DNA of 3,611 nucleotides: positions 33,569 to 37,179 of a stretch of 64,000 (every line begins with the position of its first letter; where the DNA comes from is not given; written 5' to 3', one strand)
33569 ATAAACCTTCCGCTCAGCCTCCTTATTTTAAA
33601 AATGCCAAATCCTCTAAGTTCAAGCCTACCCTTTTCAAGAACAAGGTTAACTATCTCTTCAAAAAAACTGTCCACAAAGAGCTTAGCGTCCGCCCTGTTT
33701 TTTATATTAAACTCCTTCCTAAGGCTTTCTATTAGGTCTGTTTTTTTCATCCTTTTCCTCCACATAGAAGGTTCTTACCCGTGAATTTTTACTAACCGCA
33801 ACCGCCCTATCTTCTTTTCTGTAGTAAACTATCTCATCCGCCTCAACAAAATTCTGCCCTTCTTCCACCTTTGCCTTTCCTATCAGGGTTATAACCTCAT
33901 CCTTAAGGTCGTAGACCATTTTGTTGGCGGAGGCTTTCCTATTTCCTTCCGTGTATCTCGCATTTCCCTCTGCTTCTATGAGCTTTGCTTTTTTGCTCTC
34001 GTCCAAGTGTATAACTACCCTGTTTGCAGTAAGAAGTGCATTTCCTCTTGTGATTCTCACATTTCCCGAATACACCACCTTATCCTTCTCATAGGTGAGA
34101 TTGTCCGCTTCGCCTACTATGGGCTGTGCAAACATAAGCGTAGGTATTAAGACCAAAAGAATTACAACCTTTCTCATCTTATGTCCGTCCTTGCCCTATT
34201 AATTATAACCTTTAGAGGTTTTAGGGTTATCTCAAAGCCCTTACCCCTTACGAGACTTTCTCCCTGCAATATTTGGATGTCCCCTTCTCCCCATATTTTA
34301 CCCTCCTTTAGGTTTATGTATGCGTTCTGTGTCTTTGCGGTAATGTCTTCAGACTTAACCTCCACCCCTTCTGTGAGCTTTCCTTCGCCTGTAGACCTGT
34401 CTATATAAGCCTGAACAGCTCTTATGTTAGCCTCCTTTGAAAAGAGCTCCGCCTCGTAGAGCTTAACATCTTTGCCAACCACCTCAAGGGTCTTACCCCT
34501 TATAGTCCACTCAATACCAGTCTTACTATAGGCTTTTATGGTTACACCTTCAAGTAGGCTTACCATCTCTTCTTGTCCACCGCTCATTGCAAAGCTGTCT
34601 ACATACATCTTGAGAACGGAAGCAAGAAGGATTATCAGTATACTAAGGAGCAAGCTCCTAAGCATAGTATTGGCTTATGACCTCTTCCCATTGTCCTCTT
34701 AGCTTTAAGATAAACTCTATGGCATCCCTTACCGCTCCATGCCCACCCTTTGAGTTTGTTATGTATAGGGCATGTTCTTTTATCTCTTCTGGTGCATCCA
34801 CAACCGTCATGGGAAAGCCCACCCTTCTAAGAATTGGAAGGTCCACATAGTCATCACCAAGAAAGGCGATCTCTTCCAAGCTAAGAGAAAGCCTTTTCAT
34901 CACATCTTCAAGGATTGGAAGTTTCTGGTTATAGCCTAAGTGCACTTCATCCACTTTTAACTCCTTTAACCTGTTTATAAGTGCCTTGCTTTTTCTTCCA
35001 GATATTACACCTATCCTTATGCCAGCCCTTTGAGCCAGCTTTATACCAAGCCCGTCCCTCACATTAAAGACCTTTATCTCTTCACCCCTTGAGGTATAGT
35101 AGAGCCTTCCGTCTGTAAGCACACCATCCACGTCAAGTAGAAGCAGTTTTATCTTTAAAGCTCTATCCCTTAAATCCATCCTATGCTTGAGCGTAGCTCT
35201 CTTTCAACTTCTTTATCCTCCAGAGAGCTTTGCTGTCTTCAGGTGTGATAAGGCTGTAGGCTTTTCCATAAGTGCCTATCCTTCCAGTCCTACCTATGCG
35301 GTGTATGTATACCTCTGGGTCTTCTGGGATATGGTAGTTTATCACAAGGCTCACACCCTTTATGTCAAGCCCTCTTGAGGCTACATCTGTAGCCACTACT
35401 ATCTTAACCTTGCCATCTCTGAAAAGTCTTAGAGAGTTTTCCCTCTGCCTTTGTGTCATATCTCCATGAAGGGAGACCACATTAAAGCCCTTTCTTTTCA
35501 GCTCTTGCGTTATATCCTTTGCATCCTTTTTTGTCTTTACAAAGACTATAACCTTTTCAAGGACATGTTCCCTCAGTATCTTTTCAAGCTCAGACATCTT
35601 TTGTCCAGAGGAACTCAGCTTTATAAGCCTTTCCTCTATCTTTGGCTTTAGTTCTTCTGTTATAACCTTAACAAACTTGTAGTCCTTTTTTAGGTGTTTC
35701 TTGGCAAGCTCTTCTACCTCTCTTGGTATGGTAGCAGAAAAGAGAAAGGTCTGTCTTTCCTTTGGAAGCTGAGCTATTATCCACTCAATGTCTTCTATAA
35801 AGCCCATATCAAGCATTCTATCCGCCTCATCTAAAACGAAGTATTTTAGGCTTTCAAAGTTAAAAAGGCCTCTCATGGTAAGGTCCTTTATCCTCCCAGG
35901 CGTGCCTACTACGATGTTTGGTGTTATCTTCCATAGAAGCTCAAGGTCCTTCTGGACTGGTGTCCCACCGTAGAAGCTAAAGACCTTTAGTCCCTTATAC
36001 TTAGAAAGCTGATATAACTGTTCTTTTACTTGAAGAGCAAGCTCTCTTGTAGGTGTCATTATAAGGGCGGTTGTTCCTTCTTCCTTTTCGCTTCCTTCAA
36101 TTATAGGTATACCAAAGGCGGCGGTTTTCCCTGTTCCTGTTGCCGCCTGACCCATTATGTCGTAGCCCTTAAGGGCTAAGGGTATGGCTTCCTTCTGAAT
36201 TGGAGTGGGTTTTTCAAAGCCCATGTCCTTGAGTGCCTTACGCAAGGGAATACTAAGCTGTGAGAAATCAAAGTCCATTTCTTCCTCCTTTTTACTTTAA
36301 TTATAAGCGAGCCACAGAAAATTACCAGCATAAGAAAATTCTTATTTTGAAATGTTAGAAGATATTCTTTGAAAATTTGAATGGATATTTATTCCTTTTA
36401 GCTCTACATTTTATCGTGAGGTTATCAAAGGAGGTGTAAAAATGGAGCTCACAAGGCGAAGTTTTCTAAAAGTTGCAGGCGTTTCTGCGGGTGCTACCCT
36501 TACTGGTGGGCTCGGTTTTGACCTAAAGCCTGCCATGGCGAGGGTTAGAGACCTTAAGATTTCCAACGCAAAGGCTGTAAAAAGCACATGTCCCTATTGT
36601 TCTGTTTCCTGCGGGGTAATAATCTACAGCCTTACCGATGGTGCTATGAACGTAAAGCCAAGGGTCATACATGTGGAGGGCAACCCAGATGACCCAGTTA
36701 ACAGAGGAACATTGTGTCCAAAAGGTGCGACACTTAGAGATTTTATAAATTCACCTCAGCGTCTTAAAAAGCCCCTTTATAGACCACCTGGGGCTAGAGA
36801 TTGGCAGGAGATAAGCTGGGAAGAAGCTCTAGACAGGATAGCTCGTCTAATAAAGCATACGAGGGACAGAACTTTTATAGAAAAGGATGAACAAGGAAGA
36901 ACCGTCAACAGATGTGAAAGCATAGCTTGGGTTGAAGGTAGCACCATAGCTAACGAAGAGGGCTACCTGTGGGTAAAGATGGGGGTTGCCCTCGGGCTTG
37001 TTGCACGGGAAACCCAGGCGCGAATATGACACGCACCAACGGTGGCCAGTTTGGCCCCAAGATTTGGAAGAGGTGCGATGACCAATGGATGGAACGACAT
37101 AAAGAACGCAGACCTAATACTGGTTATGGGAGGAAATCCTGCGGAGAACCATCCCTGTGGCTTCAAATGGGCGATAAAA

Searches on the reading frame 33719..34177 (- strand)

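Call 57: search_protein_families(library=pfam, proteins=[window:33719-34177:-], max_evalue=0.001)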
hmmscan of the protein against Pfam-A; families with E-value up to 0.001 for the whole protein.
window:33719-34177:- (152 aa): 2 families
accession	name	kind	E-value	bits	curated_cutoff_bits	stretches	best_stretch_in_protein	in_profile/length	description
PF03968.19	LptD_N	-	8.5e-24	84.4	20.4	1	24-123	4-112/113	LptA/(LptD N-terminal domain) LPS transport protein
PF06835.18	LptC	-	0.00074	19.6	21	0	30-103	97-171/175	Lipopolysaccharide-assembly, LptC-related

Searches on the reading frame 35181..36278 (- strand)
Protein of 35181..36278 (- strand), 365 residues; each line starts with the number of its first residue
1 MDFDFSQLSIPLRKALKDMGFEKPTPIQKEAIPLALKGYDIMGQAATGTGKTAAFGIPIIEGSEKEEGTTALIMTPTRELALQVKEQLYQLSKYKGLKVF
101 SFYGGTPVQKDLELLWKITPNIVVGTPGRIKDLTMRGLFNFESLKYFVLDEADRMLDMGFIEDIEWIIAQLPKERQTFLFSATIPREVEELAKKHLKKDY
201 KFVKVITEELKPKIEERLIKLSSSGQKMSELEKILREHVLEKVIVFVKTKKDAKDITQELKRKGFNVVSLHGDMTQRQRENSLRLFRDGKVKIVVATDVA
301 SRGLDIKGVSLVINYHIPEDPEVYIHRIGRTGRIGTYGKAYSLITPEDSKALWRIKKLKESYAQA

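Call 57: search_protein_families(library=pfam, proteins=[window:35181-36278:-], max_evalue=0.001)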
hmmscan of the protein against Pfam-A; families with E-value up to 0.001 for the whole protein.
window:35181-36278:- (365 aa): 5 families
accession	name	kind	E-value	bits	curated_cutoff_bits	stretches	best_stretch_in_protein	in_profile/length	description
PF00270.35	DEAD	-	1.8e-53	181.1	26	1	25-191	1-167/167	DEAD/DEAH box helicase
PF00271.37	Helicase_C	-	5.1e-39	133.4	23.5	1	227-335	2-110/110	Helicase conserved C-terminal domain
PF04851.21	ResIII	-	7.3e-07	29.7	22.5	1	39-186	24-164/164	Type III restriction enzyme, res subunit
PF22590.2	Cas3-like_C_2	-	2.2e-05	25.1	27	1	242-333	4-103/106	CRISPR-associated nuclease/helicase Cas3, C-terminal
PF06862.17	Utp25_C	-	0.00022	21.3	32.8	1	232-324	38-133/190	Utp25, C-terminal domain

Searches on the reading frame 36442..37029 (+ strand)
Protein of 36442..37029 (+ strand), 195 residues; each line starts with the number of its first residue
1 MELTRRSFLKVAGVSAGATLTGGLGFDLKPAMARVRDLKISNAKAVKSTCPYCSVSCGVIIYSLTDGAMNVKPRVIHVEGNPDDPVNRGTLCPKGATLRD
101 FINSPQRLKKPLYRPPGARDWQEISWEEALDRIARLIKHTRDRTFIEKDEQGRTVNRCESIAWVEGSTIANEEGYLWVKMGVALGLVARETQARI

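Call 88: search_protein_families(library=pfam, proteins=[window:36442-37029:+], max_evalue=0.0001)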
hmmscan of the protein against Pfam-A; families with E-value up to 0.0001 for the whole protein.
window:36442-37029:+ (195 aa): 2 families
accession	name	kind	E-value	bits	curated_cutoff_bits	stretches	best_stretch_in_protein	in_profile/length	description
PF04879.21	Molybdop_Fe4S4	-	4.8e-18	65.3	22.7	1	44-104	2-55/55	Molybdopterin oxidoreductase Fe4S4 domain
PF00384.28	Molybdopterin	-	5.6e-05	22.8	24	1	107-141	1-34/353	Molybdopterin oxidoreductase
